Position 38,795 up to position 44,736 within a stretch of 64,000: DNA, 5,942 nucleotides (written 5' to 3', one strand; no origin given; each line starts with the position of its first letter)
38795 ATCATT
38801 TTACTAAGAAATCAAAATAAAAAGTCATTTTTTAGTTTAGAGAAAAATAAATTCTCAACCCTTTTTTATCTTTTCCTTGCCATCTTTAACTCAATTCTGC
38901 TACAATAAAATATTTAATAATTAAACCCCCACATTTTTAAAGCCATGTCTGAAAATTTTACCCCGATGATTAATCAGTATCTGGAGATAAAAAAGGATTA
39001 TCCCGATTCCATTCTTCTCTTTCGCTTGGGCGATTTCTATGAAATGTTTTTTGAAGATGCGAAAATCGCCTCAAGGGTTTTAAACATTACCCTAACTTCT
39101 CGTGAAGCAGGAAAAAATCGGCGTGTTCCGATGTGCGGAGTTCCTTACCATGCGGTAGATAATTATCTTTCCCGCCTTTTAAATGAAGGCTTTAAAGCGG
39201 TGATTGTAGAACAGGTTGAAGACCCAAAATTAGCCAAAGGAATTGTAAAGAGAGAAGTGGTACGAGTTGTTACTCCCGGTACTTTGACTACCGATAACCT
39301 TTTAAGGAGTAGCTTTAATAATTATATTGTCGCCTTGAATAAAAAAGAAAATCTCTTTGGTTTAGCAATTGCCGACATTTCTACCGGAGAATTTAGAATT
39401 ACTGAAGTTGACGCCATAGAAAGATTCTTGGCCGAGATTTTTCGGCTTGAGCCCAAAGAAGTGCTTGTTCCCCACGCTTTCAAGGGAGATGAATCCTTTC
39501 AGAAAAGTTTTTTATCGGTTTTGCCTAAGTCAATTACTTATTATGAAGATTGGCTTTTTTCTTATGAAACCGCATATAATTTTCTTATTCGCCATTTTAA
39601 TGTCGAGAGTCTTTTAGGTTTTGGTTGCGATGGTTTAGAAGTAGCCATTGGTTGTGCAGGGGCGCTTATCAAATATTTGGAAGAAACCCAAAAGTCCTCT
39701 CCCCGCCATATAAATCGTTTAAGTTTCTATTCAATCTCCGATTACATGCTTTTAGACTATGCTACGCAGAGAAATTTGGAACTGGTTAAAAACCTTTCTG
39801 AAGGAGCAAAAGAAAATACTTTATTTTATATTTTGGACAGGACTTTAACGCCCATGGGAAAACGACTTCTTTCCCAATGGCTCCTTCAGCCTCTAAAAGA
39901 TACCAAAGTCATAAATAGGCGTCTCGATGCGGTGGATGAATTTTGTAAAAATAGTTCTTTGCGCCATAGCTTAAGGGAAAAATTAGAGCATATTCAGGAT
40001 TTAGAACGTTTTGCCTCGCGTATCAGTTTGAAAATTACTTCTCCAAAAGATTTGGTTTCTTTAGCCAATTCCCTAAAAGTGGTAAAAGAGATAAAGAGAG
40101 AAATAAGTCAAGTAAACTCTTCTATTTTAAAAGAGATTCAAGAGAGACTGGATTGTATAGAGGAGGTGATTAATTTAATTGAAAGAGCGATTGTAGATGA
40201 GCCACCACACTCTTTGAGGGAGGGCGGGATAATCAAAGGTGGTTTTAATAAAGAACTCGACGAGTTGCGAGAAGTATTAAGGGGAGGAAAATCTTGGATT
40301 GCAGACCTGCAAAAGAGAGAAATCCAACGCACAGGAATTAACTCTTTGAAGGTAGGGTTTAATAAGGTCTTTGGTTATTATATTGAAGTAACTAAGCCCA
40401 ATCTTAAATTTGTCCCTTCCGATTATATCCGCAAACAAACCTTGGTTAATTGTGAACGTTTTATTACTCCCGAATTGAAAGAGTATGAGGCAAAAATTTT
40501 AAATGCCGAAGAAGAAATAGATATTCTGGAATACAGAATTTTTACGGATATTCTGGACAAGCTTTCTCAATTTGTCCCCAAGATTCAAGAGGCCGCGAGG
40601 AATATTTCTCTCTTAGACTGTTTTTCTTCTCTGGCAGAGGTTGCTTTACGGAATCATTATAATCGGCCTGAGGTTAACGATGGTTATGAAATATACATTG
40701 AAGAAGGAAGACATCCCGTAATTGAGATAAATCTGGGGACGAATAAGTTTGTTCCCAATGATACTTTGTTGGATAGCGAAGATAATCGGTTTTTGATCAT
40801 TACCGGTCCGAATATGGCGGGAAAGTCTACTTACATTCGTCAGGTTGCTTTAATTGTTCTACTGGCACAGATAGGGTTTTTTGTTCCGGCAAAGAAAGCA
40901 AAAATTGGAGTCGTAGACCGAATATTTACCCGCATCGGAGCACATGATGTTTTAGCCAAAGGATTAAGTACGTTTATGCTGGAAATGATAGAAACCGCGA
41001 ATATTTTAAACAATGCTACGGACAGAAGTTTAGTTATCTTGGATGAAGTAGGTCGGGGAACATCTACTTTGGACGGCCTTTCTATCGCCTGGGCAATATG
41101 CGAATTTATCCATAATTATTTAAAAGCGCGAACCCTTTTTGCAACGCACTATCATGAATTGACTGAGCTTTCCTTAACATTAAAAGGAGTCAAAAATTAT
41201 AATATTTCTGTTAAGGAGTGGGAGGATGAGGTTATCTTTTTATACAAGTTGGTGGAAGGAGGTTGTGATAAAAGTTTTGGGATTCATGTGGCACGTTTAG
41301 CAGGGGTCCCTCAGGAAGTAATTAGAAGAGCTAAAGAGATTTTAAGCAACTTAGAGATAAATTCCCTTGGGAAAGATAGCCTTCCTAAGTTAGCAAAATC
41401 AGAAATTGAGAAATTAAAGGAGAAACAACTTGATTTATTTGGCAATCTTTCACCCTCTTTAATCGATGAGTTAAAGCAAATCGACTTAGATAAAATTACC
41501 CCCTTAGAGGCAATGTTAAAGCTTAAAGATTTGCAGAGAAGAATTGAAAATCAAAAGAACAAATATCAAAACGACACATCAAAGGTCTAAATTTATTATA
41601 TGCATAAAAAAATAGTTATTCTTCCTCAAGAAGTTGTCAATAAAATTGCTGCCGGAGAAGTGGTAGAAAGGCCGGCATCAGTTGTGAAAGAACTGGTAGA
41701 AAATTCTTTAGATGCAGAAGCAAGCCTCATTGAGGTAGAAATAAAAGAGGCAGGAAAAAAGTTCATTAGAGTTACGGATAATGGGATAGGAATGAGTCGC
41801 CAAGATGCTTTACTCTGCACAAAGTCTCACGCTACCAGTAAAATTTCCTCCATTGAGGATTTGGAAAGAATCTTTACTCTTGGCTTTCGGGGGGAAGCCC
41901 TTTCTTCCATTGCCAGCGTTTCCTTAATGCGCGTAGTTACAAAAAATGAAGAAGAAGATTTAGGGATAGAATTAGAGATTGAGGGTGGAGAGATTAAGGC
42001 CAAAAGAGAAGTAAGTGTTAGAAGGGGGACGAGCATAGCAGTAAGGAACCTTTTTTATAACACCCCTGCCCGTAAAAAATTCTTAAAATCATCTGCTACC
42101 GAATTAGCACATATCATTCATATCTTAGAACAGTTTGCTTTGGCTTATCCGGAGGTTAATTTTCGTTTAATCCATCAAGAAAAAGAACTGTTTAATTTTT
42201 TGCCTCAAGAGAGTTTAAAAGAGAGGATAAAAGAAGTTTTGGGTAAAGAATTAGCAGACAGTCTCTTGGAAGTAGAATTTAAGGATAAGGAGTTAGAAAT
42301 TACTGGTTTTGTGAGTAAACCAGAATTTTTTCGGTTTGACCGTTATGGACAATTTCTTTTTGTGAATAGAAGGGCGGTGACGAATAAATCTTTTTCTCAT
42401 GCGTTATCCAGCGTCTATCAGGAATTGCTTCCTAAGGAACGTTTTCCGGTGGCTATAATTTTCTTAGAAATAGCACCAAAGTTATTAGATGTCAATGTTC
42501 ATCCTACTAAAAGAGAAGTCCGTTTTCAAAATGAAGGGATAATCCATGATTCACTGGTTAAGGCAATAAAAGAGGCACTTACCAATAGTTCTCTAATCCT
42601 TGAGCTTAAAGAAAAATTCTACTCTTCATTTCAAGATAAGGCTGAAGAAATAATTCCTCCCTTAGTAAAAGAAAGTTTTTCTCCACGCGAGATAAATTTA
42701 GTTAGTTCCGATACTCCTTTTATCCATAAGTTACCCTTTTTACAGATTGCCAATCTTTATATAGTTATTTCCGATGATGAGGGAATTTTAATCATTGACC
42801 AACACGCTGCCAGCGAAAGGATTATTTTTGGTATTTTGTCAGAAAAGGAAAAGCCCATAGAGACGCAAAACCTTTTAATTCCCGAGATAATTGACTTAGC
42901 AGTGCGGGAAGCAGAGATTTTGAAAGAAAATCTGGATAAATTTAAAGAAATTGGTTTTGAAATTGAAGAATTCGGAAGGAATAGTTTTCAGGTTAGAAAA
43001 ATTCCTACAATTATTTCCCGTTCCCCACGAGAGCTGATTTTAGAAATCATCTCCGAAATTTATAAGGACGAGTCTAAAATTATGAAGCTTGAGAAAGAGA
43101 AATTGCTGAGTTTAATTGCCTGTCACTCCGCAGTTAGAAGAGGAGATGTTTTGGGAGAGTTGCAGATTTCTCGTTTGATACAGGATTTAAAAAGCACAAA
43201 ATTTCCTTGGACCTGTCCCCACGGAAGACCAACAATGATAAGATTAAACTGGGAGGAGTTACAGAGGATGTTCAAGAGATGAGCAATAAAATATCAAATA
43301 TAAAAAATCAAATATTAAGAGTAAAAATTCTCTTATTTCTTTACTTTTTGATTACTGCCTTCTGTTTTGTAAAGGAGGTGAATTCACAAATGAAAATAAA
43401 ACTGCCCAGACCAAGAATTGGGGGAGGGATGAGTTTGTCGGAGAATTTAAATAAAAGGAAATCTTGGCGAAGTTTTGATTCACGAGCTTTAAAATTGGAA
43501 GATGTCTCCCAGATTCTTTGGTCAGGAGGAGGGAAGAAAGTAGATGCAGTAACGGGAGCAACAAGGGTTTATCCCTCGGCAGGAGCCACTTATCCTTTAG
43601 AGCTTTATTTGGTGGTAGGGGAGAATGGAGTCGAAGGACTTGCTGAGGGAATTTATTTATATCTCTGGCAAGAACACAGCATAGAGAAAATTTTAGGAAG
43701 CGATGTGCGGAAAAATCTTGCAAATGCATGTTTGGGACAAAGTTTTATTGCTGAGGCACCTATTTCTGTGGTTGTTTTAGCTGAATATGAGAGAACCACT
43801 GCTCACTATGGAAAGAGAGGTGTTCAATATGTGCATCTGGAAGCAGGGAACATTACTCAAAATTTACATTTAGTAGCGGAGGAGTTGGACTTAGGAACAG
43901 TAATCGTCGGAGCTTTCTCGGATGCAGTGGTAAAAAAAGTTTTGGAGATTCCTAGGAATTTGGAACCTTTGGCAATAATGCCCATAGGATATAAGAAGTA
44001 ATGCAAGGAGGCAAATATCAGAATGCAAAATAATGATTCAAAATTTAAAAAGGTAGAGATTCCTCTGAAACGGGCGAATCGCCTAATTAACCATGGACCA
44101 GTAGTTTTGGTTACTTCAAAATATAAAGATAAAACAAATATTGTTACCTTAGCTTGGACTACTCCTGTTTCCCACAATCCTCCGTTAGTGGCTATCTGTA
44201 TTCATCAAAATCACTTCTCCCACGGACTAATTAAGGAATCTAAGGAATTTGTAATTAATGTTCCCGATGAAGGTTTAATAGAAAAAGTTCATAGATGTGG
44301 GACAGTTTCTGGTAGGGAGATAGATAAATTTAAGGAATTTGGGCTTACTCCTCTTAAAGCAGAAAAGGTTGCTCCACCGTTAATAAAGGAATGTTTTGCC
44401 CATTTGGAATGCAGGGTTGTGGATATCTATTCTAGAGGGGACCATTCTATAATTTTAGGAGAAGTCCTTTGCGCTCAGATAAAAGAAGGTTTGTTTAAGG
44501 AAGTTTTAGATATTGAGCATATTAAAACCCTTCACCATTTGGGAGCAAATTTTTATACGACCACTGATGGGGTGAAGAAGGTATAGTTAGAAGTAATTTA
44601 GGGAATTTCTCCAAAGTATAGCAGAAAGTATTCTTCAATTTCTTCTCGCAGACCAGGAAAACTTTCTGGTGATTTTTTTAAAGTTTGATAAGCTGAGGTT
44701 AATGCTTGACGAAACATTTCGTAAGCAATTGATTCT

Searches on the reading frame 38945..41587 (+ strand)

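Call 37: search_protein_families(library=phrogs, proteins=[P0001, P0002, P0003, P0015], max_evalue=1)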
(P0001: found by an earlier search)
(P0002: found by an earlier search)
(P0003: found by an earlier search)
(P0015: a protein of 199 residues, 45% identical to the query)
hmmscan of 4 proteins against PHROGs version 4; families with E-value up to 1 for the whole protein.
P0001 (520 aa): 2 families
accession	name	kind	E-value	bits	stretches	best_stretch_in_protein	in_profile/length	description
phrog_24942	-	unknown function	0.3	12.2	0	104-125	42-63/78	-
phrog_586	-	unknown function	0.31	12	1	278-320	8-48/122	-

P0002 (395 aa): 1 family
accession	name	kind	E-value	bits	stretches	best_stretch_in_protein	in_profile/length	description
phrog_20483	-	unknown function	0.15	12.6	0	88-118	132-162/226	-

P0003 (356 aa): 0 families

P0015 (199 aa): 3 families
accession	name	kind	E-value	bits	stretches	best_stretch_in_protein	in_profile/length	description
phrog_22679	-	unknown function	0.0077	17.3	1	173-192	22-41/43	-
phrog_5385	-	moron, auxiliary metabolic gene and host takeover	0.07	13.2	1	126-180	115-168/328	phosphate transporter subunit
phrog_7986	-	unknown function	0.25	12.3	1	4-67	13-70/115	-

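Call 38: search_protein_families(library=pfam, proteins=[P0015, P0014], max_evalue=10)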
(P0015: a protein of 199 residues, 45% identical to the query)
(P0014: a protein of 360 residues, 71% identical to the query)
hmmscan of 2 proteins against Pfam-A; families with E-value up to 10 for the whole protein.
P0015 (199 aa): 0 families

P0014 (360 aa): 0 families

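Call 68: search_protein_families(library=padloc, proteins=[P0001, P0002, P0003], max_evalue=0.1)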
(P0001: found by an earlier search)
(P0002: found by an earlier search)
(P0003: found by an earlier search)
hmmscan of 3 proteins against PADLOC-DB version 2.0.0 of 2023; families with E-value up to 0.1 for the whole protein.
P0001 (520 aa): 0 families

P0002 (395 aa): 0 families

P0003 (356 aa): 0 families

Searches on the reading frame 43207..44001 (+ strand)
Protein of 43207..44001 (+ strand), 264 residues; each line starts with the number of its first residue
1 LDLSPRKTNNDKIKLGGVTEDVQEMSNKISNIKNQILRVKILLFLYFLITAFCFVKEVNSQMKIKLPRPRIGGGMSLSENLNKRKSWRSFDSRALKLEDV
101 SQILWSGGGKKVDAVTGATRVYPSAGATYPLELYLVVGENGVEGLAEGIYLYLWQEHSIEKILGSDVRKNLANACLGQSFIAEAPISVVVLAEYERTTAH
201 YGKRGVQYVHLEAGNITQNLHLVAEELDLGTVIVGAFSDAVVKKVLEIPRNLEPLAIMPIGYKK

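Call 51: search_protein_families(library=pfam, proteins=[window:43207-44001:+], max_evalue=0.001)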
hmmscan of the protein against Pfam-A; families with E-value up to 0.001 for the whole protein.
window:43207-44001:+ (264 aa): 1 family
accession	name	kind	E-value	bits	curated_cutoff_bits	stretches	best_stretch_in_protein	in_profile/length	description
PF00881.29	Nitroreductase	-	1.2e-25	91.1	23.5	1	82-262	2-167/167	Nitroreductase family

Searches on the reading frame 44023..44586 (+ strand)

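Call 51: search_protein_families(library=pfam, proteins=[window:44023-44586:+], max_evalue=0.001)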
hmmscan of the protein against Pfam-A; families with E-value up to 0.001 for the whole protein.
window:44023-44586:+ (187 aa): 1 family
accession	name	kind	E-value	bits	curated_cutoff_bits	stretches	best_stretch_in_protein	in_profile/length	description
PF01613.24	Flavin_Reduct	-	1.1e-37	130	27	1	25-160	6-140/153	Flavin reductase like domain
